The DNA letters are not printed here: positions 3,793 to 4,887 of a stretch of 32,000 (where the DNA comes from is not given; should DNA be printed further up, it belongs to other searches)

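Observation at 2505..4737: Compact low-GC three-gene operon of uncharacterised proteins: candidate undescribed defence or toxin-type system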

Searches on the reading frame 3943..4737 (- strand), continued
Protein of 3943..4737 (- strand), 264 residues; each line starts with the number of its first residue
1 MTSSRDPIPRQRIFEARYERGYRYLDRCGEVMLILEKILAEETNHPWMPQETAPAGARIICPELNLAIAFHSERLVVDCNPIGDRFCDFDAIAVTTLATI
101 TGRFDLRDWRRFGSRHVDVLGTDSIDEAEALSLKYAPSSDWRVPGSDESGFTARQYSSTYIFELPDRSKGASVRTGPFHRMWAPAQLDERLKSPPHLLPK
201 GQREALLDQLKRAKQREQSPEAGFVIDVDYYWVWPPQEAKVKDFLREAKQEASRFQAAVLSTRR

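Call 59: search_dna_similar(query=window:3943-4737:-, collection=plasmids, mode=protein, max_evalue=0.001)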
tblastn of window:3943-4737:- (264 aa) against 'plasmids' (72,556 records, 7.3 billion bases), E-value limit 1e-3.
No match.

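Call 67: search_protein_families(library=phrogs, proteins=[L042:1-1269:+, L042:3443-4474:+, L042:4455-5396:+, L042:9390-11012:+, L042:11304-12863:+, L042:13009-14235:-, L016:2945-4225:+, L016:4433-6124:+, L016:6313-7554:+, L016:12255-13274:+], max_evalue=0.001)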
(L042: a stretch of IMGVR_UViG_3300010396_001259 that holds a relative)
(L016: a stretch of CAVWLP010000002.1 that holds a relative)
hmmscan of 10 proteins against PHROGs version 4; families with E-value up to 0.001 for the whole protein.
L042:1-1269:+ (423 aa): 2 families
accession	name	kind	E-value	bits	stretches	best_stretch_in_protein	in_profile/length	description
phrog_1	-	integration and excision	1.3e-24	88.4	1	61-417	161-441/611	integrase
phrog_216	-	integration and excision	1.7e-14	54.7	1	172-420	41-234/301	integrase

L042:3443-4474:+ (344 aa): 5 families
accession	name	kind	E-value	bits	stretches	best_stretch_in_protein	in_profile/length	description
phrog_270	-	DNA, RNA and nucleotide metabolism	3.2e-15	57.4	1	98-315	78-264/383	replication initiation protein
phrog_9474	-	DNA, RNA and nucleotide metabolism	6.2e-10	40.1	1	207-302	157-250/288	replication initiation protein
phrog_9327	-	DNA, RNA and nucleotide metabolism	8.4e-10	39.7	1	194-300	137-242/276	primosomal protein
phrog_1408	-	DNA, RNA and nucleotide metabolism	3.2e-08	34.4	1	62-220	18-166/302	replication initiation protein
phrog_16304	-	unknown function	2.4e-05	25.4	1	202-294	114-218/244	-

L042:4455-5396:+ (314 aa): 0 families

L042:9390-11012:+ (541 aa): 2 families
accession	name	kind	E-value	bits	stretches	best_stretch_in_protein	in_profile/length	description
phrog_21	-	head and packaging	2.1e-43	149.4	1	58-536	33-529/1362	portal protein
phrog_537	-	head and packaging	4.7e-18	66.2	1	340-537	29-228/233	portal protein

L042:11304-12863:+ (520 aa): 4 families
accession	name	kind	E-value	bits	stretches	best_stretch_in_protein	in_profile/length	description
phrog_53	-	head and packaging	2.1e-68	232.9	1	9-428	8-445/583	head maturation protease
phrog_33023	-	unknown function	1.8e-33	117.1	1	59-369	61-372/507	-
phrog_4759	-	unknown function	8.7e-19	69.1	1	60-180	76-196/209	-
phrog_24209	-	unknown function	1.5e-07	32.2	1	93-133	6-46/49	-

L042:13009-14235:- (408 aa): 0 families

L016:2945-4225:+ (427 aa): 1 family
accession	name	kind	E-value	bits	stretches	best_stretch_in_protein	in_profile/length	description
phrog_113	-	head and packaging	1e-05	24.9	1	108-269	57-222/1272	portal protein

L016:4433-6124:+ (564 aa): 1 family
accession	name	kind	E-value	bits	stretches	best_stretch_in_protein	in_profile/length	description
phrog_976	-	head and packaging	1.2e-05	25.9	0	92-128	70-106/415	head maturation protease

L016:6313-7554:+ (414 aa): 0 families

L016:12255-13274:+ (340 aa): 1 family
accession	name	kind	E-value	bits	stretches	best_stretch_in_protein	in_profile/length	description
phrog_4366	-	head and packaging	0.00093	20.5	0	310-338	61-89/91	head fiber protein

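Call 76: fold_search(model_id=the predicted structure, library=viral)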
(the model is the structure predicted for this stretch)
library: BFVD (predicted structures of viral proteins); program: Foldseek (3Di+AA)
matches with E <= 10: 510; with E <= 0.001: 5
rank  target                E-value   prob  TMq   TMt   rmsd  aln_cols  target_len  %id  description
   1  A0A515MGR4            3.0e-07  1.00  0.53  0.67   5.3       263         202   11  (no name in the UniProt tables at hand)
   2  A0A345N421            1.1e-04  1.00  0.31  0.29  11.9       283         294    9  (no name in the UniProt tables at hand)
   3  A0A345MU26            1.8e-04  0.94  0.26  0.21  13.9       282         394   10  (no name in the UniProt tables at hand)
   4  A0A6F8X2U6            3.1e-04  0.82  0.23  0.09  15.5       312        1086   10  Early transcription factor large subunit-like protein [Lymphocystis disease virus 2]
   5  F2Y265                8.0e-04  0.89  0.27  0.10  16.6       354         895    8  (no name in the UniProt tables at hand)
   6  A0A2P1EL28            1.7e-03  1.00  0.28  0.55   3.9       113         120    9  Uncharacterized protein [Moumouvirus australiensis]
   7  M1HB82                2.6e-03  0.95  0.28  0.26  12.3       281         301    6  (no name in the UniProt tables at hand)
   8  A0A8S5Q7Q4            2.9e-03  0.92  0.29  0.21   9.3       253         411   10  GST REP [Inoviridae sp. ctsTh7]
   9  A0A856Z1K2            3.3e-03  0.20  0.15  0.10  21.6       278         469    9  PNP868R 1 [African swine fever virus]
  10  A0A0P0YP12            4.9e-03  0.54  0.24  0.11  12.9       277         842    9  (no name in the UniProt tables at hand)
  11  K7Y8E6                8.9e-03  1.00  0.27  0.54   4.7       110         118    6  Uncharacterized protein [Megavirus courdo11]
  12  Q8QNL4                1.2e-02  0.63  0.25  0.33  12.5       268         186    7  EsV-1-53 [Ectocarpus siliculosus virus 1 (isolate New Zealand/Kaikoura/1988)]
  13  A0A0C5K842            1.4e-02  0.57  0.25  0.31  15.2       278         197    9  (no name in the UniProt tables at hand)
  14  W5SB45                1.6e-02  0.14  0.14  0.05  20.4       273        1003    7  mRNA 5'-phosphatase [Pithovirus sibericum]
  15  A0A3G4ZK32            1.8e-02  0.72  0.27  0.32  11.6       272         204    7  Uncharacterized protein [Terrestrivirus sp.]
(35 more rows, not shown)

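Call 77: find_encoding_contigs(protein=P0132, flank=5000, max_places=2)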
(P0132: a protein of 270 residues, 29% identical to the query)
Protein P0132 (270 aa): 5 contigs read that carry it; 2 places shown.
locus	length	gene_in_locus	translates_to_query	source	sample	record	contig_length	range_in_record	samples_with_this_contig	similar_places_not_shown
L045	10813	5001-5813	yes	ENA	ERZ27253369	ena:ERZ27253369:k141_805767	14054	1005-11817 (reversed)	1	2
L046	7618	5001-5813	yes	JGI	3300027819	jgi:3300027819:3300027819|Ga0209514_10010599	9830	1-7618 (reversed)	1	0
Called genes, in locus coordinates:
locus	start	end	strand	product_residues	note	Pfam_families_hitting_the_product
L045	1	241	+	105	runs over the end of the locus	-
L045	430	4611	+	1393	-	PF08378:NERD, PF00069:Pkinase, PF06293:Kdo (faint), PF07714:PK_Tyr_Ser-Thr, PF00069:Pkinase, PF07714:PK_Tyr_Ser-Thr, PF03118:RNA_pol_A_CTD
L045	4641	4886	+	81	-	-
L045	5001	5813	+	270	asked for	-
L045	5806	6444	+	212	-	-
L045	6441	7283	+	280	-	-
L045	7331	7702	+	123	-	-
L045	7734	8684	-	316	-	PF13481:AAA_25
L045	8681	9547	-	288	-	PF13191:AAA_16 (weak), PF13245:AAA_19 (faint), PF13401:AAA_22, PF09848:SLFN-g3_helicase (weak)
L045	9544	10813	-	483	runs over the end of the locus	PF00665:rve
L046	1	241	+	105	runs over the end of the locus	-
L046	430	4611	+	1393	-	PF08378:NERD, PF00069:Pkinase, PF06293:Kdo (faint), PF07714:PK_Tyr_Ser-Thr, PF00069:Pkinase, PF07714:PK_Tyr_Ser-Thr, PF03118:RNA_pol_A_CTD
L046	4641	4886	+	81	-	-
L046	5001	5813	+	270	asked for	-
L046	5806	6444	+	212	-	-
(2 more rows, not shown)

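Call 78: find_encoding_contigs(protein=P0128, flank=5000, max_places=2)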
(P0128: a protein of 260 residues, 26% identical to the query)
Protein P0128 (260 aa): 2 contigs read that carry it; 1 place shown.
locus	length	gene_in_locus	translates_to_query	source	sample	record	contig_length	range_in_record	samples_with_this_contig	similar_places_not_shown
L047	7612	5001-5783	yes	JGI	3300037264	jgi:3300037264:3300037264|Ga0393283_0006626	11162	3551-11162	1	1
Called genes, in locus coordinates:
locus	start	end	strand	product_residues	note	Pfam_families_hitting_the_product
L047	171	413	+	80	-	-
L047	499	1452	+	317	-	PF00145:DNA_methylase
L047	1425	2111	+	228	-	PF00730:HhH-GPD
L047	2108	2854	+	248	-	PF09019:EcoRII-C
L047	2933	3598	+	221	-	-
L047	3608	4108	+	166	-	-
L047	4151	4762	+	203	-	-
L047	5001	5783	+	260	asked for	-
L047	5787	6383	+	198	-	-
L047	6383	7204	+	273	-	-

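Call 79: find_encoding_contigs(protein=P0131, flank=5000, max_places=2)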
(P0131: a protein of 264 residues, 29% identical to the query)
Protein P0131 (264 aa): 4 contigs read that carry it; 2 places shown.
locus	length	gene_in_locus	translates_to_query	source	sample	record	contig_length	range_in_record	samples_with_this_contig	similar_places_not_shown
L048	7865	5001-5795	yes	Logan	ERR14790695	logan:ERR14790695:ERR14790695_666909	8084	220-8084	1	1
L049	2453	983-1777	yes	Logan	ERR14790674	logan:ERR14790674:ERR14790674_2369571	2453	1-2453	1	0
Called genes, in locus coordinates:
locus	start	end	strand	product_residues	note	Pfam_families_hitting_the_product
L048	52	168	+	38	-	-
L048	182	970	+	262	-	-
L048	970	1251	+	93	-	-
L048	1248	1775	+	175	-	-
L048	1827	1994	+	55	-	PF22168:DIP2311-like_C (weak)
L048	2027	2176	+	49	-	-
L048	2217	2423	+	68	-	-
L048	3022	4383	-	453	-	PF05598:DUF772, PF01609:DDE_Tnp_1, PF13751:DDE_Tnp_1_6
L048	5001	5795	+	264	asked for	-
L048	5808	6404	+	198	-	-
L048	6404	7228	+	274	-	-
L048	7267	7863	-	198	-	?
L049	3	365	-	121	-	?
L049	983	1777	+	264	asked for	-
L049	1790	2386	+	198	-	-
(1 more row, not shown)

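Call 93: find_related_loci(query=A6, collection=metagenome_contigs, flank=6000)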
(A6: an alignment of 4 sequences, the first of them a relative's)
Query A6 (246 aa) in metagenome_contigs; peptide patterns used: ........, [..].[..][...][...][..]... (x = any residue, [..] = any of these).
411 stretches matched a pattern; 113 encode a relative of the query (tblastn E <= 1e-3); the best 80 are kept; 80 distinct loci.
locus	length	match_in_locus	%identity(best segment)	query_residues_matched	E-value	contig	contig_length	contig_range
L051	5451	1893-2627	60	1-245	6e-102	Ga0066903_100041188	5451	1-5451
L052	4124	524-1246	61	5-245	7e-101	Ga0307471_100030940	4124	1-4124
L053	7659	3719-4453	60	2-245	8e-99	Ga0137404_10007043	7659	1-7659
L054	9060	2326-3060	60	2-245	8e-99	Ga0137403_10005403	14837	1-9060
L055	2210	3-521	73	73-245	1e-86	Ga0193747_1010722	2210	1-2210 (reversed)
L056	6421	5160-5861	49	2-234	2e-71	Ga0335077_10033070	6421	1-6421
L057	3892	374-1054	48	4-229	6e-69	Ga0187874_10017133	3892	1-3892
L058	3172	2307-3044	44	1-245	1e-68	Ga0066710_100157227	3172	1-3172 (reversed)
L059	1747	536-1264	46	4-245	5e-71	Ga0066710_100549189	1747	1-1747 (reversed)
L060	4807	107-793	46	5-232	5e-68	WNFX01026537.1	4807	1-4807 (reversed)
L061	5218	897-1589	45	5-237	6e-65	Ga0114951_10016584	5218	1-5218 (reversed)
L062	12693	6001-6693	45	5-237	6e-65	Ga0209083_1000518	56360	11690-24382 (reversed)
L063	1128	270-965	44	4-237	9e-69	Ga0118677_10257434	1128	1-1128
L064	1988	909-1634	43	5-245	7e-66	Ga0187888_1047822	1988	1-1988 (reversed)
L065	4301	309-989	45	4-229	2e-63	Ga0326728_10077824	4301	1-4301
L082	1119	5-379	38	97-221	3e-18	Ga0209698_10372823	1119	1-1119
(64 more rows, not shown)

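Call 101: find_encoding_contigs(protein=P0019, flank=8000, max_places=1)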
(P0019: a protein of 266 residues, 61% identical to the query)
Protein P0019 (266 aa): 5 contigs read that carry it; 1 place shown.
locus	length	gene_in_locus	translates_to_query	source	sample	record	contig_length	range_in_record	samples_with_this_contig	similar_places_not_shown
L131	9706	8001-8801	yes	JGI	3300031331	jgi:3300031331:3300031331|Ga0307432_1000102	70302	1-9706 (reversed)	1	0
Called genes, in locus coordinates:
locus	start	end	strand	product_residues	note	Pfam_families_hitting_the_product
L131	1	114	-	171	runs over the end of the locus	PF01661:Macro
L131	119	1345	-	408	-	PF06293:Kdo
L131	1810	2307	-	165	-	PF18306:LDcluster4, PF03641:Lysine_decarbox (weak)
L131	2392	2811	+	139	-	PF01951:Archease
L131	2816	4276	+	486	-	PF01139:RtcB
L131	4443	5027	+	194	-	PF07638:Sigma70_ECF (weak), PF04542:Sigma70_r2, PF08281:Sigma70_r4_2, PF04545:Sigma70_r4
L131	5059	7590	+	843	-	PF14257:DUF4349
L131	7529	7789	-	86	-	-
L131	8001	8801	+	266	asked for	-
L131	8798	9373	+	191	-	-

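Call 102: find_encoding_contigs(protein=P0033, flank=8000, max_places=1)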
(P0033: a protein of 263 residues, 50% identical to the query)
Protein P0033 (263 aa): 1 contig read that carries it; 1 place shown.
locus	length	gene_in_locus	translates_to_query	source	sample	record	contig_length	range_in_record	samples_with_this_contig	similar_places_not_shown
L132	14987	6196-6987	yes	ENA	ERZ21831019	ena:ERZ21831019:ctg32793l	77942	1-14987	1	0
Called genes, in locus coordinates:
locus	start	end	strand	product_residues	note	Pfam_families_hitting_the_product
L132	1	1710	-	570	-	?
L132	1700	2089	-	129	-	-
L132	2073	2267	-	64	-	-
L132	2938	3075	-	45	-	-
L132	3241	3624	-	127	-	-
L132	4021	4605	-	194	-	PF14237:GYF_2 (weak)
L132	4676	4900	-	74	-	-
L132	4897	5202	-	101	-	-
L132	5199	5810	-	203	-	-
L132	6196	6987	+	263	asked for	-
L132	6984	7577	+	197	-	-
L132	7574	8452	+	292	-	-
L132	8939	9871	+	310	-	-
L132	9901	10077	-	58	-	-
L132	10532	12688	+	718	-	PF03781:FGE-sulfatase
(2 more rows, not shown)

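Call 103: find_encoding_contigs(protein=P0121, flank=8000, max_places=1)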
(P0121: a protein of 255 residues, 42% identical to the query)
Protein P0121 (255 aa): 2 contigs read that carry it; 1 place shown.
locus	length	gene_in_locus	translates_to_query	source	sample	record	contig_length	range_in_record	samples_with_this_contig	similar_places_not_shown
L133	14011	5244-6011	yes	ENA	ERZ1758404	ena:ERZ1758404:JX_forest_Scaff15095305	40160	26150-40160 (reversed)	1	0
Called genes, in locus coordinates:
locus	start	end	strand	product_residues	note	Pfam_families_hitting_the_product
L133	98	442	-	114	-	PF00072:Response_reg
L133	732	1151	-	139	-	PF04377:ATE_C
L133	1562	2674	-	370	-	-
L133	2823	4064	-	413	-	PF00464:SHMT, PF00155:Aminotran_1_2, PF01041:DegT_DnrJ_EryC1 (weak)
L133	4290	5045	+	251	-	-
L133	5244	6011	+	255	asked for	-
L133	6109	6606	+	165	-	-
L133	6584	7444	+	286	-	-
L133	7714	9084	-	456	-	PF00890:FAD_binding_2 (weak), PF01134:GIDA (weak), PF12831:FAD_oxidored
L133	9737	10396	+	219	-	-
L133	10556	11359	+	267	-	PF00535:Glycos_transf_2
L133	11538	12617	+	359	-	PF04794:YdjC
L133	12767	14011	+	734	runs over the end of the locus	-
